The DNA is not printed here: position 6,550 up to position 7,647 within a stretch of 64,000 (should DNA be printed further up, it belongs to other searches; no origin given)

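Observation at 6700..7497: Cys-less paralog of the radical-SAM MqnC/MqnE enzyme inside the futalosine menaquinone operon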

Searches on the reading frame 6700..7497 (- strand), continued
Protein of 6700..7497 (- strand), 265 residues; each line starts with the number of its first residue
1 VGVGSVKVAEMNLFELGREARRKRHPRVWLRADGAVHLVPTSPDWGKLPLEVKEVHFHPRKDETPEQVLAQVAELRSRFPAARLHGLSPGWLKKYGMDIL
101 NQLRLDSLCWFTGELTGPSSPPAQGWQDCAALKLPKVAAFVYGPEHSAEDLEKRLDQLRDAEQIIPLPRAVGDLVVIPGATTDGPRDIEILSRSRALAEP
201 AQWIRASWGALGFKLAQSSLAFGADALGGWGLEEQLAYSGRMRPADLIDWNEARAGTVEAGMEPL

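Call 33: search_protein_representatives(alignment_id=A1)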
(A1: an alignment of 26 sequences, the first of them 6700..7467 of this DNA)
Query: 26 sequences, 262 profile positions. Proteins with E-value up to 0.001 (for the whole library): 302; up to 1e-10: 31; up to 1e-30: 23. The best 150 are listed.
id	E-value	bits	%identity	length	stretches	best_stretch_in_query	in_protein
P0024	5.7e-114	395.9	-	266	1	5-261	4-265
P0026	8.4e-83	293.8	-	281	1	7-261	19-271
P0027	8.5e-79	280.6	-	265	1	7-260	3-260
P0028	8.6e-77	274.1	-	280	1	3-260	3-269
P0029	9.3e-68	244.5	-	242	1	18-261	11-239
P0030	1.1e-59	218.0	-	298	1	7-260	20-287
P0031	1.1e-59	218.0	-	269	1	7-260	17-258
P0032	4.9e-56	206.0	-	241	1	16-258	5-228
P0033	3.1e-53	196.8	-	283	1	6-260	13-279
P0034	1.3e-44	168.6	-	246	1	99-261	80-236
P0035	1.5e-42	161.8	-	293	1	8-259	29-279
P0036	1.8e-42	161.5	-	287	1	49-260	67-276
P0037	1.4e-40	155.3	-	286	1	22-260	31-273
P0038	2.5e-39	151.3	-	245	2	132-258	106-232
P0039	8.6e-38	146.2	-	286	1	11-260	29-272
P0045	9.9e-34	132.9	-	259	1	96-261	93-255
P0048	5.6e-22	94.4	-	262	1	140-259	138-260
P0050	2.7e-15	72.5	-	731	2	65-233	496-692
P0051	8.4e-13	64.3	-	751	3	181-227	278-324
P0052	1.3e-12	63.7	-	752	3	181-240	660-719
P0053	2.7e-12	62.7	-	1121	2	129-242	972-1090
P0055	2.4e-11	59.6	-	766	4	185-260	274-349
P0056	1.5e-10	56.9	-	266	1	129-257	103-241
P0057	1.1e-09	54.1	-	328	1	38-230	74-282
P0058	1.3e-09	53.9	-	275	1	129-239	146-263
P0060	3.1e-09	52.7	-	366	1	124-250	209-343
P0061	7.3e-09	51.4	-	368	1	47-231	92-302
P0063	1.1e-08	50.8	-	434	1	60-232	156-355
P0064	1.5e-08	50.4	-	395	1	46-232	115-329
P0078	2.5e-07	46.4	-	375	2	128-233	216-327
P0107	3.2e-06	42.7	-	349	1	121-227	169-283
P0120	5.7e-06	41.9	-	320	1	53-232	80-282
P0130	1.1e-05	41.0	-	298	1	6-224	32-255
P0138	1.6e-05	40.5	-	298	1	173-248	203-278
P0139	1.7e-05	40.4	-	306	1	147-227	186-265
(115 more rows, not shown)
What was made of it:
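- There are 23 clusters at 50% identity with E<1e-30 (call 33).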

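Call 34: search_protein_families(library=ncbifam, proteins=[P0048, P0050, P0051, P0052, P0053, P0055, P0056, P0057, P0060, P0061], max_evalue=0.00001)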
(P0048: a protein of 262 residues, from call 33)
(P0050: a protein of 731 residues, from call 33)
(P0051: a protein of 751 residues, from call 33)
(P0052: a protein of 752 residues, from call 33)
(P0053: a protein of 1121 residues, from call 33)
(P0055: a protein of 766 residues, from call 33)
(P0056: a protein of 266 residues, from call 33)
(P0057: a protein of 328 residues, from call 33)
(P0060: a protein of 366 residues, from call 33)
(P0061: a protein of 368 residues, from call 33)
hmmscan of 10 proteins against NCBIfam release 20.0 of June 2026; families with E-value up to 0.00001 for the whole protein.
P0048 (262 aa): 0 families

P0050 (731 aa): 16 families
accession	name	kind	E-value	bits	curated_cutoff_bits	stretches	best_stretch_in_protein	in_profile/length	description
TIGR03699.1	menaquin_MqnC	equivalog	5.1e-238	788.4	428.1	2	390-728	1-342/342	cyclic dehypoxanthinyl futalosine synthase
TIGR03700.1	mena_SCO4494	equivalog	6e-225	745.7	434.55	2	7-350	2-348/351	aminofutalosine synthase MqnE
TIGR00423.1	TIGR00423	subfamily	2e-211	700.6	260.25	2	426-728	2-310/310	CofH family radical SAM protein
NF005609.0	PRK07360.1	equivalog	4.4e-195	647.7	426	2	380-729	9-369/374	7,8-didemethyl-8-hydroxy-5-deazariboflavin synthase subunit CofH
TIGR03551.1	F420_cofH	equivalog_domain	2e-192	638.5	374.1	2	396-728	5-345/345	5-amino-6-(D-ribitylamino)uracil--L-tyrosine 4-hydroxyphenyl transferase CofH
NF006277.0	PRK08445.1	equivalog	3.5e-188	624.6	576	2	400-731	13-348/348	dehypoxanthine futalosine cyclase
NF006687.0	PRK09234.1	equivalog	9.4e-167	556.6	1018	2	4-357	480-841/849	bifunctional FO biosynthesis protein CofGH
NF006276.0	PRK08444.1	equivalog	6.6e-166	551.7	560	2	5-351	2-348/353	aminofutalosine synthase MqnE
NF004580.0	PRK05926.1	equivalog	1e-136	456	583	2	4-350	16-369/370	hypothetical protein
NF004884.0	PRK06245.1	equivalog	1.3e-26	93.2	209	2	423-689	9-276/340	7,8-didemethyl-8-hydroxy-5-deazariboflavin synthase subunit CofG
TIGR03550.1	F420_cofG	equivalog_domain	4.5e-26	91.8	213.35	2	432-686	7-266/322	7,8-didemethyl-8-hydroxy-5-deazariboflavin synthase CofG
TIGR03956.1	rSAM_HydE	equivalog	2.1e-21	76.5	254.6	1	408-655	31-260/340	[FeFe] hydrogenase H-cluster radical SAM maturase HydE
TIGR03910.1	pyrrolys_PylB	equivalog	9.7e-16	57.6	348.2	2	2-304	4-294/347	methylornithine synthase PylB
TIGR02351.2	thiH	equivalog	1.5e-14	53.9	380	2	12-136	31-158/364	2-iminoacetate synthase ThiH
TIGR00433.2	bioB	equivalog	1.1e-11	44.5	225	0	393-654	4-251/307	biotin synthase BioB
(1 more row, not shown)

P0051 (751 aa): 10 families
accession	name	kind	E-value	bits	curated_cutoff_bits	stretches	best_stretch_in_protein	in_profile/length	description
TIGR03699.1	menaquin_MqnC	equivalog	4.4e-164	545.3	428.1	2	415-749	2-340/342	cyclic dehypoxanthinyl futalosine synthase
TIGR03700.1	mena_SCO4494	equivalog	2e-155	517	434.55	2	15-365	1-342/351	aminofutalosine synthase MqnE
NF006277.0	PRK08445.1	equivalog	8e-133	442.6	576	2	414-743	2-337/348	dehypoxanthine futalosine cyclase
TIGR00423.1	TIGR00423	subfamily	4.8e-130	433.3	260.25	2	470-745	24-304/310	CofH family radical SAM protein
TIGR03551.1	F420_cofH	equivalog_domain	8.6e-114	380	374.1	2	32-323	8-300/345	5-amino-6-(D-ribitylamino)uracil--L-tyrosine 4-hydroxyphenyl transferase CofH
NF005609.0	PRK07360.1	equivalog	2.1e-111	372.3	426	2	13-323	9-323/374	7,8-didemethyl-8-hydroxy-5-deazariboflavin synthase subunit CofH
NF006276.0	PRK08444.1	equivalog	5.7e-109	364.4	560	2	15-365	3-341/353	aminofutalosine synthase MqnE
NF006687.0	PRK09234.1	equivalog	9e-96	321.8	1018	2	37-323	506-792/849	bifunctional FO biosynthesis protein CofGH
NF004580.0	PRK05926.1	equivalog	1.3e-90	304.3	583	2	12-368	15-366/370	hypothetical protein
TIGR03957.1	rSAM_HmdB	equivalog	9.9e-08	31.5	320.9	1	41-321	17-278/317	5,10-methenyltetrahydromethanopterin hydrogenase cofactor biosynthesis protein HmdB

P0052 (752 aa): 16 families
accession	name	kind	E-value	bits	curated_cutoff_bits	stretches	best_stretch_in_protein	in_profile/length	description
TIGR03699.1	menaquin_MqnC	equivalog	9.4e-246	813.8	428.1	2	410-747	2-341/342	cyclic dehypoxanthinyl futalosine synthase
TIGR03700.1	mena_SCO4494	equivalog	4.8e-236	782.2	434.55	2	16-373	1-350/351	aminofutalosine synthase MqnE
TIGR00423.1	TIGR00423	subfamily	5.4e-208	689.4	260.25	2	445-746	1-308/310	CofH family radical SAM protein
NF006277.0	PRK08445.1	equivalog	8.1e-191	633.3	576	2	410-748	3-345/348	dehypoxanthine futalosine cyclase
TIGR03551.1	F420_cofH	equivalog_domain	2.4e-178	592.2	374.1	2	415-746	5-343/345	5-amino-6-(D-ribitylamino)uracil--L-tyrosine 4-hydroxyphenyl transferase CofH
NF005609.0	PRK07360.1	equivalog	3.4e-178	592.1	426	2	402-746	12-366/374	7,8-didemethyl-8-hydroxy-5-deazariboflavin synthase subunit CofH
NF006276.0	PRK08444.1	equivalog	7.4e-165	548.2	560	2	15-374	2-350/353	aminofutalosine synthase MqnE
NF006687.0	PRK09234.1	equivalog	1.2e-154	516.6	1018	2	399-747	480-836/849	bifunctional FO biosynthesis protein CofGH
NF004580.0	PRK05926.1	equivalog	1.2e-112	376.8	583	2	15-365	17-363/370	hypothetical protein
TIGR03550.1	F420_cofG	equivalog_domain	8.3e-17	61.3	213.35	0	582-705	143-265/322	7,8-didemethyl-8-hydroxy-5-deazariboflavin synthase CofG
TIGR03956.1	rSAM_HydE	equivalog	3.5e-15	56.1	254.6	1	425-677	28-262/340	[FeFe] hydrogenase H-cluster radical SAM maturase HydE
NF004884.0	PRK06245.1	equivalog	6.3e-15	54.9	209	0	441-510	7-74/340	7,8-didemethyl-8-hydroxy-5-deazariboflavin synthase subunit CofG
TIGR03957.1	rSAM_HmdB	equivalog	2.5e-14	53.2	320.9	1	66-348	41-299/317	5,10-methenyltetrahydromethanopterin hydrogenase cofactor biosynthesis protein HmdB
TIGR00433.2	bioB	equivalog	5.8e-08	32.3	225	0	594-701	175-279/307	biotin synthase BioB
TIGR03910.1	pyrrolys_PylB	equivalog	8.3e-08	31.5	348.2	0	13-256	5-240/347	methylornithine synthase PylB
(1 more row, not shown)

P0053 (1121 aa): 18 families
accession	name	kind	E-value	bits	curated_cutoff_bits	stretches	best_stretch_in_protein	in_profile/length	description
TIGR03699.1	menaquin_MqnC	equivalog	1.2e-215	714.8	428.1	2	788-1116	8-340/342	cyclic dehypoxanthinyl futalosine synthase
TIGR03700.1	mena_SCO4494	equivalog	7.6e-196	650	434.55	2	399-740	7-349/351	aminofutalosine synthase MqnE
TIGR00423.1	TIGR00423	subfamily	1.4e-182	605.9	260.25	2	817-1116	1-308/310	CofH family radical SAM protein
TIGR03551.1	F420_cofH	equivalog_domain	8.7e-175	580.5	374.1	2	795-1117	14-344/345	5-amino-6-(D-ribitylamino)uracil--L-tyrosine 4-hydroxyphenyl transferase CofH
NF005609.0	PRK07360.1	equivalog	2.4e-174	579.4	426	2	796-1119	37-369/374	7,8-didemethyl-8-hydroxy-5-deazariboflavin synthase subunit CofH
NF006277.0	PRK08445.1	equivalog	1.4e-161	537.1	576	2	787-1118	8-345/348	dehypoxanthine futalosine cyclase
NF006687.0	PRK09234.1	equivalog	3.5e-151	505.2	1018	2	796-1119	507-838/849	bifunctional FO biosynthesis protein CofGH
NF006276.0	PRK08444.1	equivalog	3.4e-146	486.8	560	2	399-740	9-348/353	aminofutalosine synthase MqnE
NF004580.0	PRK05926.1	equivalog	1.7e-116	389.5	583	2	398-737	23-367/370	hypothetical protein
TIGR03550.1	F420_cofG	equivalog_domain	2.5e-31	109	213.35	2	825-1075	8-266/322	7,8-didemethyl-8-hydroxy-5-deazariboflavin synthase CofG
NF004884.0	PRK06245.1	equivalog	1.3e-29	103.1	209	2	814-1076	8-274/340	7,8-didemethyl-8-hydroxy-5-deazariboflavin synthase subunit CofG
TIGR03910.1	pyrrolys_PylB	equivalog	1.6e-14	53.6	348.2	1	778-1046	16-271/347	methylornithine synthase PylB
TIGR00433.2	bioB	equivalog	5.9e-14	52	225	1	795-1070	17-279/307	biotin synthase BioB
TIGR03956.1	rSAM_HydE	equivalog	8.1e-14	51.6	254.6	1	794-1046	25-262/340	[FeFe] hydrogenase H-cluster radical SAM maturase HydE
TIGR02351.2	thiH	equivalog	1.2e-08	34.4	380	0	797-895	52-147/364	2-iminoacetate synthase ThiH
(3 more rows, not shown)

P0055 (766 aa): 17 families
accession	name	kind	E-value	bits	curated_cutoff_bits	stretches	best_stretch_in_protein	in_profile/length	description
TIGR03699.1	menaquin_MqnC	equivalog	1.7e-225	747.2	428.1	2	388-764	2-341/342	cyclic dehypoxanthinyl futalosine synthase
TIGR03700.1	mena_SCO4494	equivalog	1.8e-213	708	434.55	2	14-359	3-350/351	aminofutalosine synthase MqnE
TIGR00423.1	TIGR00423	subfamily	5.9e-201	666.3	260.25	3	56-358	2-308/310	CofH family radical SAM protein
NF006277.0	PRK08445.1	equivalog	2e-189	628.7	576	2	387-764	2-344/348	dehypoxanthine futalosine cyclase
NF005609.0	PRK07360.1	equivalog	5.6e-179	594.7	426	2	8-361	7-369/374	7,8-didemethyl-8-hydroxy-5-deazariboflavin synthase subunit CofH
TIGR03551.1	F420_cofH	equivalog_domain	1.4e-174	579.8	374.1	2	23-358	2-343/345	5-amino-6-(D-ribitylamino)uracil--L-tyrosine 4-hydroxyphenyl transferase CofH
NF006276.0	PRK08444.1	equivalog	6.8e-167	554.9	560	3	15-357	6-347/353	aminofutalosine synthase MqnE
NF006687.0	PRK09234.1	equivalog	5.2e-141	471.5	1018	2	10-365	480-842/849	bifunctional FO biosynthesis protein CofGH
NF004580.0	PRK05926.1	equivalog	2.7e-114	382.2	583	2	14-350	20-362/370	hypothetical protein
NF004884.0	PRK06245.1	equivalog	3.4e-21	75.5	209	1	53-317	9-274/340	7,8-didemethyl-8-hydroxy-5-deazariboflavin synthase subunit CofG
TIGR03550.1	F420_cofG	equivalog_domain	2.3e-20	73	213.35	1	56-315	1-265/322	7,8-didemethyl-8-hydroxy-5-deazariboflavin synthase CofG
TIGR03956.1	rSAM_HydE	equivalog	3.5e-13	49.5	254.6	1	23-286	12-261/340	[FeFe] hydrogenase H-cluster radical SAM maturase HydE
TIGR00433.2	bioB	equivalog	2.1e-12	46.9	225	0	202-284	173-251/307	biotin synthase BioB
TIGR03957.1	rSAM_HmdB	equivalog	2.5e-10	40.1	320.9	0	183-345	153-310/317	5,10-methenyltetrahydromethanopterin hydrogenase cofactor biosynthesis protein HmdB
TIGR03910.1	pyrrolys_PylB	equivalog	2.1e-09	36.8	348.2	1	10-286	6-270/347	methylornithine synthase PylB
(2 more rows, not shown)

P0056 (266 aa): 9 families
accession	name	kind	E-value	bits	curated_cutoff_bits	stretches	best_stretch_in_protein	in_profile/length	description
TIGR03700.1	mena_SCO4494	equivalog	3.6e-68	230.1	434.55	2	94-254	191-350/351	aminofutalosine synthase MqnE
NF006276.0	PRK08444.1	equivalog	2.7e-45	155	560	1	95-258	193-353/353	aminofutalosine synthase MqnE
TIGR03699.1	menaquin_MqnC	equivalog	5.8e-45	153.6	428.1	1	95-254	185-341/342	cyclic dehypoxanthinyl futalosine synthase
TIGR00423.1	TIGR00423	subfamily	1.3e-43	149.5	260.25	1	95-255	149-310/310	CofH family radical SAM protein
NF005609.0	PRK07360.1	equivalog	6.8e-41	140.3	426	1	98-256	209-369/374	7,8-didemethyl-8-hydroxy-5-deazariboflavin synthase subunit CofH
TIGR03551.1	F420_cofH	equivalog_domain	3.2e-38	131.4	374.1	1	98-254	186-344/345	5-amino-6-(D-ribitylamino)uracil--L-tyrosine 4-hydroxyphenyl transferase CofH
NF006277.0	PRK08445.1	equivalog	7.9e-33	113.7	576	1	95-258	186-348/348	dehypoxanthine futalosine cyclase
NF006687.0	PRK09234.1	equivalog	9.9e-27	93.4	1018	1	96-256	676-838/849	bifunctional FO biosynthesis protein CofGH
NF004580.0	PRK05926.1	equivalog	6.5e-21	75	583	1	95-244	211-361/370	hypothetical protein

P0057 (328 aa): 9 families
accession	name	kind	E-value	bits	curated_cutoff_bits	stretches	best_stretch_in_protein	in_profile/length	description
TIGR03700.1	mena_SCO4494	equivalog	2.2e-34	118.9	434.55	1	130-312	150-340/351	aminofutalosine synthase MqnE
TIGR03699.1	menaquin_MqnC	equivalog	1.6e-32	112.7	428.1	1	100-313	108-332/342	cyclic dehypoxanthinyl futalosine synthase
TIGR00423.1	TIGR00423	subfamily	8.5e-25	87.6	260.25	1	130-313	107-300/310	CofH family radical SAM protein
NF006277.0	PRK08445.1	equivalog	7.6e-22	77.6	576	1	130-308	144-330/348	dehypoxanthine futalosine cyclase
TIGR03551.1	F420_cofH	equivalog_domain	1.2e-21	76.9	374.1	1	130-317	141-339/345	5-amino-6-(D-ribitylamino)uracil--L-tyrosine 4-hydroxyphenyl transferase CofH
NF005609.0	PRK07360.1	equivalog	1.4e-19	70.2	426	1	131-312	165-357/374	7,8-didemethyl-8-hydroxy-5-deazariboflavin synthase subunit CofH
NF006276.0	PRK08444.1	equivalog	6.7e-18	64.8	560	1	131-276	152-303/353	aminofutalosine synthase MqnE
NF004580.0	PRK05926.1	equivalog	3e-16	59.6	583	1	131-287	170-336/370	hypothetical protein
NF006687.0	PRK09234.1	equivalog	5.2e-15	54.6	1018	1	131-324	634-838/849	bifunctional FO biosynthesis protein CofGH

P0060 (366 aa): 13 families
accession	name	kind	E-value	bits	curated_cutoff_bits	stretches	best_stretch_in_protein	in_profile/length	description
TIGR03700.1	mena_SCO4494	equivalog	2.7e-121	404.8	434.55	1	14-362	1-349/351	aminofutalosine synthase MqnE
TIGR03699.1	menaquin_MqnC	equivalog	1.3e-103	346.5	428.1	1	22-362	1-340/342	cyclic dehypoxanthinyl futalosine synthase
TIGR00423.1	TIGR00423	subfamily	1.7e-100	336.3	260.25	1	58-362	2-308/310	CofH family radical SAM protein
NF005609.0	PRK07360.1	equivalog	2.8e-96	322.5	426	1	8-363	5-367/374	7,8-didemethyl-8-hydroxy-5-deazariboflavin synthase subunit CofH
TIGR03551.1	F420_cofH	equivalog_domain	1.3e-95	320.2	374.1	1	25-362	2-343/345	5-amino-6-(D-ribitylamino)uracil--L-tyrosine 4-hydroxyphenyl transferase CofH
NF006276.0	PRK08444.1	equivalog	2.3e-84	283.4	560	1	13-362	2-348/353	aminofutalosine synthase MqnE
NF006687.0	PRK09234.1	equivalog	6.6e-83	279.3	1018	1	10-363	478-836/849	bifunctional FO biosynthesis protein CofGH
NF004580.0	PRK05926.1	equivalog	1.8e-82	277.5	583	1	5-355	9-363/370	hypothetical protein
NF006277.0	PRK08445.1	equivalog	2.6e-79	266.6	576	1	22-362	2-343/348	dehypoxanthine futalosine cyclase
NF004884.0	PRK06245.1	equivalog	9.9e-15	54.2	209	1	53-120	7-71/340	7,8-didemethyl-8-hydroxy-5-deazariboflavin synthase subunit CofG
TIGR03550.1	F420_cofG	equivalog_domain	1.2e-12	47.7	213.35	1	59-320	2-266/322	7,8-didemethyl-8-hydroxy-5-deazariboflavin synthase CofG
TIGR03910.1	pyrrolys_PylB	equivalog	2.6e-06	26.6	348.2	0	9-115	3-109/347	methylornithine synthase PylB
TIGR02351.2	thiH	equivalog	6.3e-06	25.5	380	1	53-146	67-157/364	2-iminoacetate synthase ThiH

P0061 (368 aa): 9 families
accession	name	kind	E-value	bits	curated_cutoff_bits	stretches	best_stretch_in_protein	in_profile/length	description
TIGR03700.1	mena_SCO4494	equivalog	6.8e-53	179.8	434.55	1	19-338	6-347/351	aminofutalosine synthase MqnE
TIGR03699.1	menaquin_MqnC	equivalog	4.1e-45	154.1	428.1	1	23-333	2-333/342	cyclic dehypoxanthinyl futalosine synthase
TIGR00423.1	TIGR00423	subfamily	8.8e-41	140.1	260.25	1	86-334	46-302/310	CofH family radical SAM protein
NF005609.0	PRK07360.1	equivalog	1.3e-38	132.8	426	1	19-339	16-365/374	7,8-didemethyl-8-hydroxy-5-deazariboflavin synthase subunit CofH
TIGR03551.1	F420_cofH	equivalog_domain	4.7e-38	130.9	374.1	1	35-334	13-337/345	5-amino-6-(D-ribitylamino)uracil--L-tyrosine 4-hydroxyphenyl transferase CofH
NF006277.0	PRK08445.1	equivalog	1.1e-33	116.5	576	1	104-333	102-336/348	dehypoxanthine futalosine cyclase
NF004580.0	PRK05926.1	equivalog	3e-31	109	583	1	17-330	21-360/370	hypothetical protein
NF006687.0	PRK09234.1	equivalog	3.2e-30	105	1018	1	24-340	492-835/849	bifunctional FO biosynthesis protein CofGH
NF006276.0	PRK08444.1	equivalog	8.7e-29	100.6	560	1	19-332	8-340/353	aminofutalosine synthase MqnE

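Call 36: list_cluster_members(proteins=[P0048, P0057, P0058, P0061, P0063, P0064, P0130, P0050, P0052, P0060])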
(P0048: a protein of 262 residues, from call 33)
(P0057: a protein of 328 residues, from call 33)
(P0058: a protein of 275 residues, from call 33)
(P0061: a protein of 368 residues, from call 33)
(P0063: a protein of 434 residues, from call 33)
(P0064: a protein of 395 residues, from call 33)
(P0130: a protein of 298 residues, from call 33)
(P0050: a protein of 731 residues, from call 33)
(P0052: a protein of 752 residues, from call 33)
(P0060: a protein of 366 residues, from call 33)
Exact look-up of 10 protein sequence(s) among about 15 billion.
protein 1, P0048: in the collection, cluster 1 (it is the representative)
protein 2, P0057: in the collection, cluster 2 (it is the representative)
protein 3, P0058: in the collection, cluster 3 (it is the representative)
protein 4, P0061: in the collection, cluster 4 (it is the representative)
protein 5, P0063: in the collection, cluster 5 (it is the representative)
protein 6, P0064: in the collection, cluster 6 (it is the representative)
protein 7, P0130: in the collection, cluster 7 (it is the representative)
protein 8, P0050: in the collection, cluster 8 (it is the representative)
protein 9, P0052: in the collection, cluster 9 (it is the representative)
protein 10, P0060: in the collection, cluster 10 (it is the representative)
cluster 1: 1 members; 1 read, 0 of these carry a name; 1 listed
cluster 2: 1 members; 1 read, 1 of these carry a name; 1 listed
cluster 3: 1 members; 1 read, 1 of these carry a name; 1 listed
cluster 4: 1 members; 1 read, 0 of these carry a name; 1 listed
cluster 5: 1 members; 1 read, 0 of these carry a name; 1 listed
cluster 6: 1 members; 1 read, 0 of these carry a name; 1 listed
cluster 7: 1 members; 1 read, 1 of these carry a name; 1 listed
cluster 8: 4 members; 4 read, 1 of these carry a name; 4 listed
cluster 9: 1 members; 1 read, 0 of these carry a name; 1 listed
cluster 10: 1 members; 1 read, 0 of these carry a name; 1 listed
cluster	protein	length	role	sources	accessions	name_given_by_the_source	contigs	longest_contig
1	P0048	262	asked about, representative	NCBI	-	-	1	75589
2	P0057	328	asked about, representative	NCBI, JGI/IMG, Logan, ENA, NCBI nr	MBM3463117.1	MAG: hypothetical protein FJX76_13525 [Armatimonadetes bacterium] | hypothetical protein [Armatimonadota bacterium]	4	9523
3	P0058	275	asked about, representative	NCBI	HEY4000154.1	MAG TPA: hypothetical protein VGO93_14875, partial [Candidatus Xenobia bacterium]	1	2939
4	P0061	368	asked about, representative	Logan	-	-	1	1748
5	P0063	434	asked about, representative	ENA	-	-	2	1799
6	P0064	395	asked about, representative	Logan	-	-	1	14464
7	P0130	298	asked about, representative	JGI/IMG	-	aminodeoxyfutalosine synthase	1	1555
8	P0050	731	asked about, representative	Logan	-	-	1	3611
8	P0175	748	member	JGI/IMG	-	dehypoxanthine futalosine cyclase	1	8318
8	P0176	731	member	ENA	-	-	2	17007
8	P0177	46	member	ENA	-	-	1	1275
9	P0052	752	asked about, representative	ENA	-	-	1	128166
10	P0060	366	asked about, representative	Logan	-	-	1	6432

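Call 37: find_encoding_contigs(protein=P0057, flank=10000, max_places=3)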
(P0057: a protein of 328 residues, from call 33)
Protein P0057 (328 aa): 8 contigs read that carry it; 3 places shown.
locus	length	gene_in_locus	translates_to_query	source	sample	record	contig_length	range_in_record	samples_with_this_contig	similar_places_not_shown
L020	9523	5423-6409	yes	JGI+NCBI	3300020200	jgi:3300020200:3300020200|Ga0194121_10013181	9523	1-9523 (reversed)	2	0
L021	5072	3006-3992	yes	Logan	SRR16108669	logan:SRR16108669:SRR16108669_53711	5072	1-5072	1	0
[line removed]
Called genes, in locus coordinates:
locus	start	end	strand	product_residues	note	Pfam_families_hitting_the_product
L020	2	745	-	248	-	?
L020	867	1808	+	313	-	PF00291:PALP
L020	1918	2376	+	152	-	PF08327:AHSA1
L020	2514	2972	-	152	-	PF01243:PNPOx_N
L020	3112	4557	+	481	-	PF20695:UbiD_N, PF01977:UbiD, PF20696:UbiD_C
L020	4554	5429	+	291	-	PF01040:UbiA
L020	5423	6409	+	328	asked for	PF19288:CofH_C (weak)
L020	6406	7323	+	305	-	PF02621:VitK2_biosynth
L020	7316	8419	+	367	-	PF04055:Radical_SAM, PF19288:CofH_C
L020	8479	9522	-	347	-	?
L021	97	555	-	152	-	PF01243:PNPOx_N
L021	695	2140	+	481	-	PF20695:UbiD_N, PF01977:UbiD, PF20696:UbiD_C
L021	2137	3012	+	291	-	PF01040:UbiA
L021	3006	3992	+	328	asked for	PF19288:CofH_C (weak)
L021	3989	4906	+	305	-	PF02621:VitK2_biosynth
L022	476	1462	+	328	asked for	PF19288:CofH_C (weak)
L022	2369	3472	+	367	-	PF04055:Radical_SAM, PF19288:CofH_C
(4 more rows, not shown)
